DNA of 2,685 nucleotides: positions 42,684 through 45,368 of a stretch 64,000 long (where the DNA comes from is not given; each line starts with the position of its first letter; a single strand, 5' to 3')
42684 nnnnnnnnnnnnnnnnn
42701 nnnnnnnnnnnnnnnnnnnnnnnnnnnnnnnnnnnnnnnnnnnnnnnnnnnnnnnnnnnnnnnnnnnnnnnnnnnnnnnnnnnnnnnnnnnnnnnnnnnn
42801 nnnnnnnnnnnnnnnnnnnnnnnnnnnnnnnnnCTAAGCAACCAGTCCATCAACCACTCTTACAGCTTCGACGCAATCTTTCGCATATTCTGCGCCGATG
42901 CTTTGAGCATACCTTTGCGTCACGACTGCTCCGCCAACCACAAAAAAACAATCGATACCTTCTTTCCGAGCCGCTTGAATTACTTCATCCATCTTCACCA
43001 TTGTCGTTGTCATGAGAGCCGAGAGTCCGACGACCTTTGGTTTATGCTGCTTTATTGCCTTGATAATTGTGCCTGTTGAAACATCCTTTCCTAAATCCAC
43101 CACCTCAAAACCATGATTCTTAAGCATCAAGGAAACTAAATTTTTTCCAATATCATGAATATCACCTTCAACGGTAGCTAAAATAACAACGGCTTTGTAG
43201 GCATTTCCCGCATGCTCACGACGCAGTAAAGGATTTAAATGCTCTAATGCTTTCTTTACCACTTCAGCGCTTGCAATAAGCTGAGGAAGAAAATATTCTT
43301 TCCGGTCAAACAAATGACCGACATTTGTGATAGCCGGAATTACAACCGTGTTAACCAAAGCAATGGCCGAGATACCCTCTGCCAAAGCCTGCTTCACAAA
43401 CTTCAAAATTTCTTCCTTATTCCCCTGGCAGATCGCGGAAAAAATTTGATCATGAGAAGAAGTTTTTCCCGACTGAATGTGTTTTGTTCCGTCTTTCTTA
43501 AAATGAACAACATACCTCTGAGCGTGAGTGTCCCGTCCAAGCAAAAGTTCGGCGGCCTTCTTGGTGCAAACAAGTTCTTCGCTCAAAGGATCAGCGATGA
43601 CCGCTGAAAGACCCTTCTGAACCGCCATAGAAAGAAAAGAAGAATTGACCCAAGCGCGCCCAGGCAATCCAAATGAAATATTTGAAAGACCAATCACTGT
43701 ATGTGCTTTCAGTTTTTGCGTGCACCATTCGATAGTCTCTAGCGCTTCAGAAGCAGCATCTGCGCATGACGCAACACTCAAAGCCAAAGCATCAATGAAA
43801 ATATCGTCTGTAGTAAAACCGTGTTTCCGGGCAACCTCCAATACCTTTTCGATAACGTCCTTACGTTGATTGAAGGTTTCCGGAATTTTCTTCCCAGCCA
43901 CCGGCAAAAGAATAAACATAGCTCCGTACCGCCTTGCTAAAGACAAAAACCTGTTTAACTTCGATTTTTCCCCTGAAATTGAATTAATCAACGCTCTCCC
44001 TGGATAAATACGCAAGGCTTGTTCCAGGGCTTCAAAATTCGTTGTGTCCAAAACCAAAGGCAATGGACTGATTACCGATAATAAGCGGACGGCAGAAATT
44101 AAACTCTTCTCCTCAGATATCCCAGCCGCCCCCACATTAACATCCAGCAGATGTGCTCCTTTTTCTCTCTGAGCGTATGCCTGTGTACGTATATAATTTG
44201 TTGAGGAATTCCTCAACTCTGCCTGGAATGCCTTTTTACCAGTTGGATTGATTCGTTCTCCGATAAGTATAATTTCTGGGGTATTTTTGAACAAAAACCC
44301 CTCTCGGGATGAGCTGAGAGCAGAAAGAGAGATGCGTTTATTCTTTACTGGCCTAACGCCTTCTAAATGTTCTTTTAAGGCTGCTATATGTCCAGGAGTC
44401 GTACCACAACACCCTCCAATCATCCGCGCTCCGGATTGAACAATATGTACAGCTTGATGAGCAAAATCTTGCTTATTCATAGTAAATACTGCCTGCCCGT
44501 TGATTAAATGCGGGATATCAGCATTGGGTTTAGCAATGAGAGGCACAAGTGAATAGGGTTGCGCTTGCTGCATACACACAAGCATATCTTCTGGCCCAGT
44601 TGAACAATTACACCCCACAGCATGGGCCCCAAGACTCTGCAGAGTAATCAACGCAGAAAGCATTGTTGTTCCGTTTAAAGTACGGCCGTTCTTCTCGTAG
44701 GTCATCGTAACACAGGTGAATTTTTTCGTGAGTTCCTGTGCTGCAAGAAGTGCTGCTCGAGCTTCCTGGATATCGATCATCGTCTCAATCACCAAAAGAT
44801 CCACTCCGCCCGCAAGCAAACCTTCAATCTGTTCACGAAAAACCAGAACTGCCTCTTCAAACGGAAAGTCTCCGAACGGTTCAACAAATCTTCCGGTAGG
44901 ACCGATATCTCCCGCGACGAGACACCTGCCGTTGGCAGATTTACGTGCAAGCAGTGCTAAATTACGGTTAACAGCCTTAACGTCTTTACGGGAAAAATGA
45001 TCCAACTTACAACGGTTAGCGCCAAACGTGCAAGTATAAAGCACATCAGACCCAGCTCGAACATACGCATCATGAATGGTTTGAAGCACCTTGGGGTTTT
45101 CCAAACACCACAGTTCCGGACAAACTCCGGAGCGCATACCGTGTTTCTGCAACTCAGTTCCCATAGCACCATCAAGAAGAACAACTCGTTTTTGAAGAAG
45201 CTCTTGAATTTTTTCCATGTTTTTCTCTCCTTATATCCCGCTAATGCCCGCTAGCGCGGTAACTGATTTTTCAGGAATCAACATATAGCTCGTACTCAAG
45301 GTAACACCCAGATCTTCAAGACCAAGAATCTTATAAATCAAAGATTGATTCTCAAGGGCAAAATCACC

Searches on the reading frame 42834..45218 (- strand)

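Call 35: search_protein_families(library=ncbifam, proteins=[window:42834-45218:-], max_evalue=0.00001)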
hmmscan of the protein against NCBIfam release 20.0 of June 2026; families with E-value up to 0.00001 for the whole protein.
window:42834-45218:- (794 aa): 17 families
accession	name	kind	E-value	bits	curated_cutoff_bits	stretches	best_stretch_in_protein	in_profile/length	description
TIGR02082.1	metH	equivalog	3.6e-138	462.1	1010.85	1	8-789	1-854/1182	methionine synthase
NF007024.0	PRK09490.1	equivalog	3.3e-111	373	1497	1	2-782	10-859/1234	methionine synthase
NF006396.0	PRK08645.1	equivalog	8.2e-82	275.2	453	1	2-299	2-298/611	bifunctional homocysteine S-methyltransferase/methylenetetrahydrofolate reductase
NF005718.0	PRK07534.1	equivalog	2.7e-67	227.4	338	1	2-289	4-298/337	betaine--homocysteine S-methyltransferase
NF005719.0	PRK07535.1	domain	6.5e-67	225.5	259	1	317-578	2-263/268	methyltetrahydrofolate:corrinoid/iron-sulfur protein methyltransferase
TIGR02370.1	pyl_corrinoid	subfamily_domain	4.9e-48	163.1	215.3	1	593-779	3-191/197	methyltransferase cognate corrinoid protein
NF041607.1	dimeth_corrin_MtbC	equivalog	1.8e-43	148.4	350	1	594-789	3-199/203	dimethylamine corrinoid protein MtbC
NF047996.1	corrin_MtgC_2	exception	8.5e-42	143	370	1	591-793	7-210/212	glycine betaine-specific corrinoid protein MtgC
NF040669.1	MtaC2_Meth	equivalog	2.6e-40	138.5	450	1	589-791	43-244/267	methanol--corrinoid protein MtaC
NF040655.1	MtaC_Meth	equivalog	2.8e-39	134.7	420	1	590-791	37-236/253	methanol--corrinoid protein MtaC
NF007020.0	PRK09485.1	equivalog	5.2e-35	121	215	1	4-286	4-304/306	homocysteine S-methyltransferase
NF040758.1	CODH_ACS_meth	exception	1.6e-34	119.4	370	1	316-569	4-258/261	carbon monoxide dehydrogenase/acetyl-CoA synthase methytransferase subunit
NF047995.1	corrinoid_MtgC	exception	5.5e-34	117.5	310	1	591-794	7-214/215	glycine betaine-specific corrinoid protein MtgC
NF002612.0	PRK02261.1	equivalog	7.3e-11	41.8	110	1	675-768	3-97/148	methylaspartate mutase subunit S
NF052513.1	TransRegCarH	equivalog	4.5e-10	39.3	400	1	620-783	114-268/274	HTH-type transcriptional repressor CarH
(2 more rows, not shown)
